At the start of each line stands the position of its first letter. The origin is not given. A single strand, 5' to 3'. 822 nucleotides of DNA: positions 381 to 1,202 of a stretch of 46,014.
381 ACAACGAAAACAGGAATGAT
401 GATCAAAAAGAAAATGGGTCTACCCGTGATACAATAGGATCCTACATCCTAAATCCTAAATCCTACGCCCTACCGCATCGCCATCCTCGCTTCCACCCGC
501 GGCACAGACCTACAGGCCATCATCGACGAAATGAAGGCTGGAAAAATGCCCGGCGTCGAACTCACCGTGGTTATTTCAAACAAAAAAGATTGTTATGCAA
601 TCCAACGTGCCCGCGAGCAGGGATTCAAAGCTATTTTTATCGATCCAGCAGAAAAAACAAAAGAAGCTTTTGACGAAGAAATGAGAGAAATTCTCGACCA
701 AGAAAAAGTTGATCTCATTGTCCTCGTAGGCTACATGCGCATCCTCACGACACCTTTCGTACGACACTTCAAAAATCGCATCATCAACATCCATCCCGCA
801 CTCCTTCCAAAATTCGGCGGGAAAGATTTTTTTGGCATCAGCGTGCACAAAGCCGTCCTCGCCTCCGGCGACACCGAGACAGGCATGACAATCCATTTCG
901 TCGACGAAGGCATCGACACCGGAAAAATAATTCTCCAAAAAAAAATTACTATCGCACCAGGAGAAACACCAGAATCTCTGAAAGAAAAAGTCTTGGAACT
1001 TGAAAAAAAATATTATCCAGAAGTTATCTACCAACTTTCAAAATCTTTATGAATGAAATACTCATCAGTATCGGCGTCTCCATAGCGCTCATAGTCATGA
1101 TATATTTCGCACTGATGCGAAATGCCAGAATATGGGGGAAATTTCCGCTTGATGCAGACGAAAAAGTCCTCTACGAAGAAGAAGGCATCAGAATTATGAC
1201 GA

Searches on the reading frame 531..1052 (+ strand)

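Call 6: search_protein_families(library=pfam, proteins=[window:531-1052:+], max_evalue=0.001)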
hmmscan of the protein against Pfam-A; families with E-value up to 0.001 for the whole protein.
window:531-1052:+ (173 aa): 1 family
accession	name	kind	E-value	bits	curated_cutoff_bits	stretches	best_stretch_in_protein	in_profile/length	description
PF00551.24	Formyl_trans_N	-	2.5e-48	164.7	26.1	1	9-166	28-181/181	Formyl transferase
